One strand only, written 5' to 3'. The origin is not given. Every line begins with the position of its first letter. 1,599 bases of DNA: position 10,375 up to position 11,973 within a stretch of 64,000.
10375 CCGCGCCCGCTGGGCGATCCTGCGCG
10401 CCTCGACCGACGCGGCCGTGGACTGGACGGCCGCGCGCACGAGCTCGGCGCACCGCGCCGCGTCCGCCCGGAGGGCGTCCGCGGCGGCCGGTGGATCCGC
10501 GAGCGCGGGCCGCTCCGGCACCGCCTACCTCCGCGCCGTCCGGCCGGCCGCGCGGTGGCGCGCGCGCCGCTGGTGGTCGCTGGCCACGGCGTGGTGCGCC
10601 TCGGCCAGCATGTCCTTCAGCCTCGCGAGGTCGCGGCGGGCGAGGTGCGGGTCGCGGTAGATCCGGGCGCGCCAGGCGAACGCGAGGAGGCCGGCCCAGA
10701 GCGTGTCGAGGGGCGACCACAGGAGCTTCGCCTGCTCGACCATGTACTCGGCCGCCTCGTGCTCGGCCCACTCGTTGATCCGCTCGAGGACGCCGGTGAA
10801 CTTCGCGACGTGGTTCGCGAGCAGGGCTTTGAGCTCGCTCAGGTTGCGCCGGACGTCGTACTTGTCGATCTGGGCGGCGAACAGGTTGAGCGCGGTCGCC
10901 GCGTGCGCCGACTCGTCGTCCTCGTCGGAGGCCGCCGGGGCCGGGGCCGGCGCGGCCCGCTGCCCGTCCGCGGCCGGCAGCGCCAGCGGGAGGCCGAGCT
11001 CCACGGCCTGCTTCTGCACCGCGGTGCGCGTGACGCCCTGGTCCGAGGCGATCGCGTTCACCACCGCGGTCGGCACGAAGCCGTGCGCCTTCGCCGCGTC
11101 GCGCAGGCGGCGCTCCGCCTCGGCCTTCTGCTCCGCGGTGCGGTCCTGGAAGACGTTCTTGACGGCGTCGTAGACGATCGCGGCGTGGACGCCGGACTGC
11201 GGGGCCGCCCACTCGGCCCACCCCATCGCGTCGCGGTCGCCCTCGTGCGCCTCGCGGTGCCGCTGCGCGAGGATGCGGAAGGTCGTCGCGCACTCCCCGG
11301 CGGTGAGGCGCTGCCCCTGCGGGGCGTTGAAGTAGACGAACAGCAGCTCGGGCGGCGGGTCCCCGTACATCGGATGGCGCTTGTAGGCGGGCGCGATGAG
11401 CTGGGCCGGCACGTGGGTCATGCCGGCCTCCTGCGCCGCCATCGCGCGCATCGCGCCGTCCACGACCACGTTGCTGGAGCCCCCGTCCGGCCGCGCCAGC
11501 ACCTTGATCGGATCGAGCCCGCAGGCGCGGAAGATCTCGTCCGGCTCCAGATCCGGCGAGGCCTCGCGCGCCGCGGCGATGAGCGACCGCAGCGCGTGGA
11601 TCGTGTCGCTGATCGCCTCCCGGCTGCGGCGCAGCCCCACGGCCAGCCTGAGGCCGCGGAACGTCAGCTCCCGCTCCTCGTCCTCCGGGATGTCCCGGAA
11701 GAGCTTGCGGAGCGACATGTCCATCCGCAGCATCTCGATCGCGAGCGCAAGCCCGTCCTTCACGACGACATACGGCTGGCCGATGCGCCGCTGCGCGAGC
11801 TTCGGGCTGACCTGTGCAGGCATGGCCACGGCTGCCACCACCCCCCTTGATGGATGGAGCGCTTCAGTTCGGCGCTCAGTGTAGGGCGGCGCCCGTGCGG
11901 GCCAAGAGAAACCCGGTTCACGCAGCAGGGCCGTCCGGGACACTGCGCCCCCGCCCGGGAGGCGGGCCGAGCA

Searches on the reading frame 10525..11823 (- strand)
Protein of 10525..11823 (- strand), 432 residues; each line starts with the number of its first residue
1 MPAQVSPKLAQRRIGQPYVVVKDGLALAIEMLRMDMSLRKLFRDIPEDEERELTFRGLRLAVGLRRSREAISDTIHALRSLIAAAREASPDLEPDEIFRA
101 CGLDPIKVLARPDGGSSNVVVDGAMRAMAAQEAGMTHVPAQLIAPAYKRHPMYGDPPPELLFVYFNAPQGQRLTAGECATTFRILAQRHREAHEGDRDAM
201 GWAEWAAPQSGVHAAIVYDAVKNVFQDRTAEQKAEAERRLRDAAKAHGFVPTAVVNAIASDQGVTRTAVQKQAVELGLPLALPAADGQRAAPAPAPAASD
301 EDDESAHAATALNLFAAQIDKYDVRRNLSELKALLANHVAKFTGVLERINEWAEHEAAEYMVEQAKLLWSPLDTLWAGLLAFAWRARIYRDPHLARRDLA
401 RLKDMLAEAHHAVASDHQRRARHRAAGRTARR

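Call 9: search_protein_families(library=pfam, proteins=[window:10525-11823:-], max_evalue=0.01)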
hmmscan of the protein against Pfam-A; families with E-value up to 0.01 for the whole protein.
window:10525-11823:- (432 aa): 0 families

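Call 21: find_homologous_proteins(query=window:10525-11823:-, max_evalue=0.001)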
Query window:10525-11823:- (432 aa): 1 proteins with E <= 0.001 among 8000 candidates.
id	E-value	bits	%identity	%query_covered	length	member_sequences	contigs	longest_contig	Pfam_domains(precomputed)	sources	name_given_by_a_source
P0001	1.3e-235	800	85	97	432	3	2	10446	-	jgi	jgi:hypothetical protein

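Call 22: find_encoding_contigs(protein=P0001, flank=10000, max_places=6)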
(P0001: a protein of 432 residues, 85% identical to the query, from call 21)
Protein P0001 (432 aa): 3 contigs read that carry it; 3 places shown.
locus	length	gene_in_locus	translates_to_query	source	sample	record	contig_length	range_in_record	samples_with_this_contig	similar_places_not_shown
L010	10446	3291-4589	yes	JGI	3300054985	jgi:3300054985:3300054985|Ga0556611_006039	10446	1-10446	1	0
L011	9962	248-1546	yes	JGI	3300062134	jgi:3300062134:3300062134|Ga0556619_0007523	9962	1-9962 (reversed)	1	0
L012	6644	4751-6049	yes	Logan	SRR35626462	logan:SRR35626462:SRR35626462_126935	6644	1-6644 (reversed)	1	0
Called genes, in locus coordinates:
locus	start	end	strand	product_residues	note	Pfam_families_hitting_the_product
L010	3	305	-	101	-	?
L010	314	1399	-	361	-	-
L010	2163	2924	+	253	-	PF00027:cNMP_binding, PF13545:HTH_Crp_2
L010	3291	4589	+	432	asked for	-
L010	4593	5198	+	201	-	-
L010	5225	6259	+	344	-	PF19568:Spore_III_AA, PF13191:AAA_16 (faint)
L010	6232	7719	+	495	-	PF00140:Sigma70_r1_2, PF04542:Sigma70_r2, PF04539:Sigma70_r3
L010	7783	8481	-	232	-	-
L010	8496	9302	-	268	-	PF13406:SLT_2 (faint), PF01464:SLT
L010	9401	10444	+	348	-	?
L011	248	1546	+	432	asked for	-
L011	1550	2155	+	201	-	-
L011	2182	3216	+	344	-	PF19568:Spore_III_AA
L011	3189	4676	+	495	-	PF00140:Sigma70_r1_2, PF04542:Sigma70_r2, PF04539:Sigma70_r3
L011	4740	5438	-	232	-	-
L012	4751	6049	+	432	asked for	-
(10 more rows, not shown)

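Call 23: find_related_loci(query=window:10525-11823:-, collection=viral_contigs, flank=5000)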
Query window:10525-11823:- (432 aa) in viral_contigs; peptide patterns used: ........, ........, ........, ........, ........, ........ (x = any residue, [..] = any of these).
4 stretches matched a pattern, but none encodes a relative of the query by tblastn (E <= 1e-3).

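Call 44: search_protein_families(library=phrogs, proteins=[window:10525-11823:-], max_evalue=1)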
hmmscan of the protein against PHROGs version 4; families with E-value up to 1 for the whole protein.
window:10525-11823:- (432 aa): 0 families

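Call 45: search_protein_families(library=pfam, proteins=[window:10525-11823:-], max_evalue=10)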
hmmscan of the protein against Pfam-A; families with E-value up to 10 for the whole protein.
window:10525-11823:- (432 aa): 0 families

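Call 46: search_solved_structures(query=window:10525-11823:-, max_evalue=10)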
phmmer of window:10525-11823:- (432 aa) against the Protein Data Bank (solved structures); distinct sequences matched with E-value up to 10: 2.
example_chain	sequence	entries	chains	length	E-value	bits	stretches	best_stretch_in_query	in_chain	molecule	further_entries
9kz9_L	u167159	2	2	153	0.65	12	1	128-207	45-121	Photosystem I reaction center subunit XI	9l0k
4fm4_B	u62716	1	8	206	0.75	11.8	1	203-295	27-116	Nitrile hydratase beta subunit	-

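Call 55: search_protein_representatives(protein=window:10525-11823:-)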
Query: 432 residues. Proteins with E-value up to 0.001 (for the whole library): 18; up to 1e-10: 13; up to 1e-30: 6. The best 18 are listed.
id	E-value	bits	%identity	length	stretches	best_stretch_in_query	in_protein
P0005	3.4e-142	490.5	100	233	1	200-432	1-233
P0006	1.5e-71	257.8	44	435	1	16-426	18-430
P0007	5.4e-63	229.6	44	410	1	15-431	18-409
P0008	6.3e-39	150.4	36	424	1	15-419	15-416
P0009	9.2e-39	149.8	37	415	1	25-422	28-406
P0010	9.7e-34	133.3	37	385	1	62-414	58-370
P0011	3.9e-20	88.5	32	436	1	46-409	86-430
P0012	1.0e-19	87.1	37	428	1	103-416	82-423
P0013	7.5e-17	77.7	32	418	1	119-421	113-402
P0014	3.9e-14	68.7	34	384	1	117-396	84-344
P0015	8.1e-12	61.1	35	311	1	60-239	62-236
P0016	9.9e-12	60.8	31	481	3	149-316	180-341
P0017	1.9e-11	59.9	39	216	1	121-297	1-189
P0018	6.2e-07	45.0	35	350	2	101-243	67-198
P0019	4.0e-06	42.3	31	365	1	103-413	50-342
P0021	2.3e-05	39.9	30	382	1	117-413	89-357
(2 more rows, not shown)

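Call 57: search_solved_structures(query=A4, max_evalue=10, show_alignments=2)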
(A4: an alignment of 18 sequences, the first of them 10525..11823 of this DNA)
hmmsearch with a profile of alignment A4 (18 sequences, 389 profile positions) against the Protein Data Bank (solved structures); distinct sequences matched with E-value up to 10: 22.
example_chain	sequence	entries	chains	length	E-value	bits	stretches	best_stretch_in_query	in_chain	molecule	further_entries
7bbq_A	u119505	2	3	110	0.00056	22.7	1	199-249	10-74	KORA domain-containing protein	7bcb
7bca_A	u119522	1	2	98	0.0011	21.7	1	199-256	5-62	KORA domain-containing protein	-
7r6r_A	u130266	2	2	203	0.012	18.3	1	209-249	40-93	Immunity repressor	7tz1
7ye1_G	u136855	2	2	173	0.013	18.1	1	206-277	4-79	Cell cycle regulatory protein GcrA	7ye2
5j0h_A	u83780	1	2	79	0.014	18.1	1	278-341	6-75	Design construct 2L6HC3_13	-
2oqg_A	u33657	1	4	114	0.014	18.1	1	200-248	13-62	Possible transcriptional regulator, ArsR family protein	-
5j0i_A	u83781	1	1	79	0.047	16.3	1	278-346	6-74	Designed protein 2L6HC3_12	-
1s7o_A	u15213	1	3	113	0.08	15.6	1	205-244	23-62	Hypothetical UPF0122 protein SPy1201/SpyM3_0842/SPs1042/spyM18_1152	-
1xsv_A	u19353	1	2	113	0.11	15.1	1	203-246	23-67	Hypothetical UPF0122 protein SAV1236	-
8uzp_M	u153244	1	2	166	0.17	14.5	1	278-376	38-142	stem_mimetic_01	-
2lvs_A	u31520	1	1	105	0.19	14.3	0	213-248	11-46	Putative uncharacterized protein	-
8txl_A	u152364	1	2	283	0.35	13.5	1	194-289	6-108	Phosphosugar-binding transcriptional regulator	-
8v4v_B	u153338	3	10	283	0.35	13.4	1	194-289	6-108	Phosphosugar-binding transcriptional regulator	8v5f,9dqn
3zc0_A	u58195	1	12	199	0.36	13.4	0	318-376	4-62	AFTRAX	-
3zc1_A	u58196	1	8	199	0.39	13.3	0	318-376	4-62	AFTRAX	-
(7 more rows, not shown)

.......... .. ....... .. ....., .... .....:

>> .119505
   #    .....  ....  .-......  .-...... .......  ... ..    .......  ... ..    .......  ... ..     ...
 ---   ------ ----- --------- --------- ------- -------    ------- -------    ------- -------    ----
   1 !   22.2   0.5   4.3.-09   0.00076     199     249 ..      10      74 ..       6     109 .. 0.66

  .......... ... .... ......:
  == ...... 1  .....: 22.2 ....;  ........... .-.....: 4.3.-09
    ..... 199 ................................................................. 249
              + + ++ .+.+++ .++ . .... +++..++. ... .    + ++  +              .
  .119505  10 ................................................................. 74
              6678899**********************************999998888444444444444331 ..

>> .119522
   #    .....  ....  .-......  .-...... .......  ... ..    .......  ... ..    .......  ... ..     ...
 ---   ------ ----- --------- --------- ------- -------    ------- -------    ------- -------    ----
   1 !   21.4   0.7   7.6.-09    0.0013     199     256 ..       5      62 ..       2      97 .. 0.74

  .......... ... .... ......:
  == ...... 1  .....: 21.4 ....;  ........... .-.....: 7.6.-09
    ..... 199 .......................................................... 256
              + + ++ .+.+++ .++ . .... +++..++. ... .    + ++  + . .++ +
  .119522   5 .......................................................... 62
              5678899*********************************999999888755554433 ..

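Call 58: search_protein_families(library=pfam, alignment_id=A4, max_evalue=1)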
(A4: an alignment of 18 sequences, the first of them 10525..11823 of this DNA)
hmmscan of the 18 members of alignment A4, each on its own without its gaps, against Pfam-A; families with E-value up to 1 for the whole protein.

A. member 1, window:10525-11823:- (432 aa): 0 families

B. families by the number of members that match (of 18 scanned): 44 families (the first 25 are shown)
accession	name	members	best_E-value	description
PF13384.12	HTH_23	8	3.8e-08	Homeodomain-like domain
PF02796.21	HTH_7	5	4e-05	Helix-turn-helix domain of resolvase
PF13518.12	HTH_28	4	5.9e-06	Helix-turn-helix domain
PF13412.12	HTH_24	4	0.12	Winged helix-turn-helix DNA-binding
PF13551.12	HTH_29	3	8.1e-05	Winged helix-turn helix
PF13936.12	HTH_38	3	9.6e-05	Helix-turn-helix domain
PF08281.18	Sigma70_r4_2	3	0.0031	Sigma-70, region 4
PF08279.18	HTH_11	3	0.055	HTH domain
PF13542.12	HTH_Tnp_ISL3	2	0.054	Helix-turn-helix domain of transposase family ISL3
PF07750.17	GcrA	1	0.00096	GcrA cell cycle regulator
PF13560.12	HTH_31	1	0.0011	Helix-turn-helix domain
PF16509.11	KORA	1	0.0046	TrfB plasmid transcriptional repressor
PF23789.1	Pre_tape_measure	1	0.0058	Pre-tape measure protein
PF13693.12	HTH_35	1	0.01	Winged helix-turn-helix DNA-binding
PF25787.1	HTH_SB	1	0.016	Sleeping Beauty transposase HTH domain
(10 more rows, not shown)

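Call 59: predict_structure(alignment_id=A3)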
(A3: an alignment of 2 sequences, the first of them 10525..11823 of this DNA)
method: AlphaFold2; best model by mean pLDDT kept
length: 432 residues; sequences in the alignment: 2
mean_pLDDT: 39.1   pTM: 0.22
mean pLDDT of the five models: 39.1, 38.6, 37.7, 37.4, 36.0
residues with pLDDT >= 90: 3; 70-90: 33; 50-70: 32; < 50: 364
segments of 3 or more residues with pLDDT < 50: 1-79, 94-226, 282-399, 401-403, 408-420, 422-432
pLDDT, mean of each block of 10 residues (from residue 1): 22 22 27 30 34 34 34 44 56 48 30 28 33 32 31 30 25 32 37 37 32 25 44 86 81 69 62 78 33 27 29 31 31 32 28 31 33 39 38 46 47 43 46 39
secondary structure, 60 per line:
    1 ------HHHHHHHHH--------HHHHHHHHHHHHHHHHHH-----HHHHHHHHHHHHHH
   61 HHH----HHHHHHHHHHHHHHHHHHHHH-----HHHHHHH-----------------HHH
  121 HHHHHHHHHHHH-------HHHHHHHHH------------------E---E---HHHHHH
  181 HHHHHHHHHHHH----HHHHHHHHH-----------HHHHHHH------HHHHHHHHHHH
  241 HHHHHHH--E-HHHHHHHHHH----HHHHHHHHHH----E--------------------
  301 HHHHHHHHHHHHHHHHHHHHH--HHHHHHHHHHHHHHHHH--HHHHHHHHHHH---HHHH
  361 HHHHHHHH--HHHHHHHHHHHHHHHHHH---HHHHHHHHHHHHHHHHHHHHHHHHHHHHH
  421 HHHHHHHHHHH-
elements in order: H7-15 H24-41 H47-63 H68-88 H94-100 H118-132 H140-148 H175-192 H197-205 H217-223 H230-247 H252-261 H266-275 H301-321 H324-340 H343-353 H357-368 H371-388 H392-431

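Call 60: find_homologous_proteins(query=A4, max_evalue=0.00001)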
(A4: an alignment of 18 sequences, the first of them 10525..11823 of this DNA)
Query A4 (18 sequences) (432 aa, profile of the alignment): 3 proteins with E <= 0.00001 among 8000 candidates.
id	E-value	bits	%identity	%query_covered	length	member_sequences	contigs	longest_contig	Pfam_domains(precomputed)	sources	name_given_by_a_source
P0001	9.0e-136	471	85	97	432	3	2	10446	-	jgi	jgi:hypothetical protein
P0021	5.8e-95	337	25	69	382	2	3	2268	-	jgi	jgi:hypothetical protein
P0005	9.5e-65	238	100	54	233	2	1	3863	-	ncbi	-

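Call 61: find_encoding_contigs(protein=P0006, flank=6000, max_places=3)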
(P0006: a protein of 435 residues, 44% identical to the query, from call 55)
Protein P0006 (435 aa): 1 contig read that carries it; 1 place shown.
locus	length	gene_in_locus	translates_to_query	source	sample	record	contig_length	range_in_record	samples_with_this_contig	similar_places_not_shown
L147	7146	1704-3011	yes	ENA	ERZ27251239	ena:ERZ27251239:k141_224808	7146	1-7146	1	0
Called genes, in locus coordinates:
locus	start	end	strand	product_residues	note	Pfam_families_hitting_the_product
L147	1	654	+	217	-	?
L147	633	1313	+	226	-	PF00072:Response_reg, PF00196:GerE, PF08281:Sigma70_r4_2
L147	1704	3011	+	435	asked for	-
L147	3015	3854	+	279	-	-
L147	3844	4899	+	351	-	PF19568:Spore_III_AA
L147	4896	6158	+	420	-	PF00140:Sigma70_r1_2, PF04542:Sigma70_r2, PF04539:Sigma70_r3 (weak)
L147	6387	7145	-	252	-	?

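Call 62: find_encoding_contigs(protein=P0021, flank=6000, max_places=3)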
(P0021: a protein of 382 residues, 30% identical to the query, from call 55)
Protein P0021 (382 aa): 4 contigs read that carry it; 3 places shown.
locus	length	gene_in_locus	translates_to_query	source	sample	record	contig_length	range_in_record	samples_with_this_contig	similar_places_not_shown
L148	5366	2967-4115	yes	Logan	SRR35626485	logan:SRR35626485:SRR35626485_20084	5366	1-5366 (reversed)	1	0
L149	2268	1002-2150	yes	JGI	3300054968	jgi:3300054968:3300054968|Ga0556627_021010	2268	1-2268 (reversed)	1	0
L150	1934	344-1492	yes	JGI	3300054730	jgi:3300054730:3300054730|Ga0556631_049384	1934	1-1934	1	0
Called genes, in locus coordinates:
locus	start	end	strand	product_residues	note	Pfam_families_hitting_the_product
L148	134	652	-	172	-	-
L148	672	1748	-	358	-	-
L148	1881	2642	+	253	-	PF00072:Response_reg, PF00196:GerE, PF08281:Sigma70_r4_2 (weak), PF13384:HTH_23 (weak), PF13936:HTH_38 (weak), PF12840:HTH_20 (faint)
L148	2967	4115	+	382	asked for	-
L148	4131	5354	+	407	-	-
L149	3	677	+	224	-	?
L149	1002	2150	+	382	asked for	-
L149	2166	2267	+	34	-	?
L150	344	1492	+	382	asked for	-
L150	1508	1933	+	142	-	?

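Call 68: find_encoding_contigs(protein=P0007, flank=6000, max_places=2)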
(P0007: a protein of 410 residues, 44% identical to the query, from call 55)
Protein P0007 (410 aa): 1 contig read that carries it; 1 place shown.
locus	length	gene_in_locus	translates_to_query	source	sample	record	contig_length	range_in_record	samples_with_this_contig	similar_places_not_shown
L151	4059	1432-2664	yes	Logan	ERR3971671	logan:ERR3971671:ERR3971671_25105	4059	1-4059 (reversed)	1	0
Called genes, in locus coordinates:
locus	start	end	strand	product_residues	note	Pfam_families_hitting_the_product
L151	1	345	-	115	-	?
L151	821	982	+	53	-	PF00196:GerE (weak)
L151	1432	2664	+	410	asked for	-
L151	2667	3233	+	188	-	-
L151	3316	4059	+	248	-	?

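Call 69: find_encoding_contigs(protein=P0008, flank=6000, max_places=2)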
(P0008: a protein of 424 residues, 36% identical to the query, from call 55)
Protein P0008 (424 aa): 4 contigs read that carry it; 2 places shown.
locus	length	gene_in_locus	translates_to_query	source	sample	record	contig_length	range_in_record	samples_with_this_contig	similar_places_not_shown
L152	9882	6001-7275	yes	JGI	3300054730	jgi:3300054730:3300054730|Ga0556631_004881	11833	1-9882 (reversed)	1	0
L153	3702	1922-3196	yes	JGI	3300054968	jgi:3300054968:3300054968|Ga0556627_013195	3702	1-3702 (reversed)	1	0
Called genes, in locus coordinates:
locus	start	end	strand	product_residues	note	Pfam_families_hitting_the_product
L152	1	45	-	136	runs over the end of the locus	PF07963:N_methyl (faint)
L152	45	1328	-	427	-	PF00437:T2SSE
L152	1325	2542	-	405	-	PF28597:T2SSF_N, PF00482:T2SSF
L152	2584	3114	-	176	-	-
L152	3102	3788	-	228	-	-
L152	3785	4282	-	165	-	-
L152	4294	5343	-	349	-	-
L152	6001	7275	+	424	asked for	-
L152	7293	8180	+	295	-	-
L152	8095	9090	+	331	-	-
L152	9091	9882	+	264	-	?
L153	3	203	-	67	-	?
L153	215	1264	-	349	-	-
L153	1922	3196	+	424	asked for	-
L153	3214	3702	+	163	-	?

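Call 70: find_encoding_contigs(protein=P0011, flank=6000, max_places=2)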
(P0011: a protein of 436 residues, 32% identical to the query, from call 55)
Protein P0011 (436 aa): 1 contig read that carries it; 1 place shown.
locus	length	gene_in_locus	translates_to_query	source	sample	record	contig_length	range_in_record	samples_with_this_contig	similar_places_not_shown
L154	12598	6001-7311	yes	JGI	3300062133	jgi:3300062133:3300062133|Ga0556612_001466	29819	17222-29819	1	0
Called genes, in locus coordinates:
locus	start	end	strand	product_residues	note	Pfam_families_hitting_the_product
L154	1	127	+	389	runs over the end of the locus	PF00437:T2SSE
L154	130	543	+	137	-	-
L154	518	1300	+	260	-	-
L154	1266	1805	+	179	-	PF07963:N_methyl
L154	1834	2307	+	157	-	PF07963:N_methyl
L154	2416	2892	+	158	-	PF07963:N_methyl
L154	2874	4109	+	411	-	-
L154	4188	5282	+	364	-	-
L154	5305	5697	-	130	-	-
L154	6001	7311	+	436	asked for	-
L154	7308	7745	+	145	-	-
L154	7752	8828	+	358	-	PF19568:Spore_III_AA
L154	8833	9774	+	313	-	PF04542:Sigma70_r2 (weak)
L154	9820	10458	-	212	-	-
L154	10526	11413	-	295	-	PF13406:SLT_2 (faint), PF01464:SLT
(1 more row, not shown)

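Call 76: predict_structure(alignment_id=A4)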
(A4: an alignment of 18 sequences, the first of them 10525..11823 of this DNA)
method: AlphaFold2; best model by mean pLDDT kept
length: 432 residues; sequences in the alignment: 18
mean_pLDDT: 82.0   pTM: 0.57
mean pLDDT of the five models: 82.0, 80.9, 79.8, 79.3, 78.2
residues with pLDDT >= 90: 202; 70-90: 154; 50-70: 27; < 50: 49
segments of 3 or more residues with pLDDT < 50: 1-9, 284-323
pLDDT, mean of each block of 10 residues (from residue 1): 37 77 96 91 61 75 87 94 97 96 95 93 96 98 92 92 82 85 91 88 94 91 84 91 92 84 80 89 52 41 35 35 61 79 85 85 84 85 87 92 92 92 90 79
secondary structure, 60 per line:
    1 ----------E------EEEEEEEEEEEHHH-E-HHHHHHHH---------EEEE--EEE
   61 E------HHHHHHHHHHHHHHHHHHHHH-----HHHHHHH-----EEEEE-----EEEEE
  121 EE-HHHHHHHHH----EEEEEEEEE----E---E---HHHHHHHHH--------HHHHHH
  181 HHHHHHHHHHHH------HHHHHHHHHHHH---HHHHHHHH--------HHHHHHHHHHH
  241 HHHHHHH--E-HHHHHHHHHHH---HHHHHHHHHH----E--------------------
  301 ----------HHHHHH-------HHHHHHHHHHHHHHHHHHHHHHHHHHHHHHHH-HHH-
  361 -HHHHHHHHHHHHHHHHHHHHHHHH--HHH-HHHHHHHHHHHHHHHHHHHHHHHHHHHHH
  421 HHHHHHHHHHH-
elements in order: E18-28 H35-42 E52-55 E58-61 H68-88 H94-100 E106-110 E116-122 H124-132 E137-145 H158-166 H175-192 H199-210 H214-221 H230-247 H252-262 H266-275 H311-316 H324-355 H362-385 H392-431

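Call 79: fold_search(model_id=the predicted structure, library=pdb)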
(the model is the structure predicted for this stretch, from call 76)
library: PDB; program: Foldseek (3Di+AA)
matches with E <= 10: 318; with E <= 0.001: 11
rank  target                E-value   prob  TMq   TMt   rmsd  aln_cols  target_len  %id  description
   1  7bm8_A                7.3e-05  1.00  0.17  0.36  16.1       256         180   18  Crystal structure of the C-terminally truncated chromosome-partitioning protein ParB from Caulobacter crescentus compl (released 2021-04-28)
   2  8qa9_A                1.1e-04  1.00  0.25  0.46  10.7       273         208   14  Crystal structure of the RK2 plasmid encoded co-complex of the C-terminally truncated transcriptional repressor protei (released 2024-02-21)
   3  6t1f_D                1.7e-04  1.00  0.22  0.43  10.1       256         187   19  Crystal structure of the C-terminally truncated chromosome-partitioning protein ParB from Caulobacter crescentus compl (released 2020-10-14)
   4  8qa9_B                1.9e-04  1.00  0.25  0.46  10.5       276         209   16  Crystal structure of the RK2 plasmid encoded co-complex of the C-terminally truncated transcriptional repressor protei (released 2024-02-21)
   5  8qa8_B                1.9e-04  1.00  0.16  0.31  15.9       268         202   17  Crystal structure of the C-terminally truncated transcriptional repressor protein KorB from the RK2 plasmid complexed  (released 2024-02-21)
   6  8qa8_A                2.1e-04  1.00  0.16  0.32  15.9       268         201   17  Crystal structure of the C-terminally truncated transcriptional repressor protein KorB from the RK2 plasmid complexed  (released 2024-02-21)
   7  6t1f_B                2.5e-04  1.00  0.22  0.42  11.0       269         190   16  Crystal structure of the C-terminally truncated chromosome-partitioning protein ParB from Caulobacter crescentus compl (released 2020-10-14)
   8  8qa8_C                2.9e-04  0.99  0.16  0.32  15.9       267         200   17  Crystal structure of the C-terminally truncated transcriptional repressor protein KorB from the RK2 plasmid complexed  (released 2024-02-21)
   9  7bnr_B                4.3e-04  0.99  0.16  0.31  16.6       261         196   15  Crystal structure of a ParB Q52A mutant from Myxococcus xanthus bound to CTPyS (released 2021-09-08)
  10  8qa8_F                5.0e-04  0.99  0.17  0.33  16.1       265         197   17  Crystal structure of the C-terminally truncated transcriptional repressor protein KorB from the RK2 plasmid complexed  (released 2024-02-21)
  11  6sdk_B                8.5e-04  0.99  0.17  0.33  16.3       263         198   12  Crystal structure of bacterial ParB dimer bound to CDP (released 2019-10-23)
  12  7nfu_B                1.1e-03  1.00  0.23  0.41  10.6       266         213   13  Crystal structure of C-terminally truncated Geobacillus thermoleovorans nucleoid occlusion protein Noc (released 2021-02-17)
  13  6t1f_C                2.1e-03  0.96  0.15  0.28  13.8       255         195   20  Crystal structure of the C-terminally truncated chromosome-partitioning protein ParB from Caulobacter crescentus compl (released 2020-10-14)
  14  7ng0                  2.2e-03  0.99  0.18  0.37  15.5       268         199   14  Crystal structure of N- and C-terminally truncated Geobacillus thermoleovorans nucleoid occlusion protein Noc (released 2021-02-17)
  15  6sdk_A                4.2e-03  0.97  0.17  0.34  15.7       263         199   12  Crystal structure of bacterial ParB dimer bound to CDP (released 2019-10-23)
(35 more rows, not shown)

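Call 84: find_encoding_contigs(protein=P0009, flank=5000, max_places=2)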
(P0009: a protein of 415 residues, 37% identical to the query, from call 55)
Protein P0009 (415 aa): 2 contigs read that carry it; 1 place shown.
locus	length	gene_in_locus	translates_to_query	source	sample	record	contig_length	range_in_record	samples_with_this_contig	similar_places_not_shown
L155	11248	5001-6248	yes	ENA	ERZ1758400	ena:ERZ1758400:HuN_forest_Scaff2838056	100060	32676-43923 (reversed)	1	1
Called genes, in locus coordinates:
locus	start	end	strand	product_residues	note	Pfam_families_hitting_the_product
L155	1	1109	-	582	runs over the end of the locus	PF01432:Peptidase_M3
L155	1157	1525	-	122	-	-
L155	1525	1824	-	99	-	-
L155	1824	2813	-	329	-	-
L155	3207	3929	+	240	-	PF07730:HisKA_3 (weak), PF02518:HATPase_c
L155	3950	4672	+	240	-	PF00072:Response_reg, PF00196:GerE, PF04545:Sigma70_r4 (weak), PF08281:Sigma70_r4_2, PF13384:HTH_23 (weak)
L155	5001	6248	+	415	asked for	-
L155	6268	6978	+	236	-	-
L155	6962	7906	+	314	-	-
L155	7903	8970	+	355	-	PF19568:Spore_III_AA, PF13191:AAA_16 (weak), PF13401:AAA_22 (faint)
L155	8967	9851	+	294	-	-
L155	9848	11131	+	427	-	PF00140:Sigma70_r1_2, PF04542:Sigma70_r2, PF04539:Sigma70_r3, PF04545:Sigma70_r4 (weak)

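Call 85: find_encoding_contigs(protein=P0010, flank=5000, max_places=2)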
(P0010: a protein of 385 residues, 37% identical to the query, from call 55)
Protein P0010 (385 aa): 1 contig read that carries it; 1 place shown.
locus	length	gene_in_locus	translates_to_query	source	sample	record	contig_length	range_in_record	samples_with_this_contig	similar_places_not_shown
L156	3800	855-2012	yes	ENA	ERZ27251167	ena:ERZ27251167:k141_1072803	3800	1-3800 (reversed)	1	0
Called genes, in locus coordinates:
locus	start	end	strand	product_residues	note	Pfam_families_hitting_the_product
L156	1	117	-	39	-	?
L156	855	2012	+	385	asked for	-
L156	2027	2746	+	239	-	-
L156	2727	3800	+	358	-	?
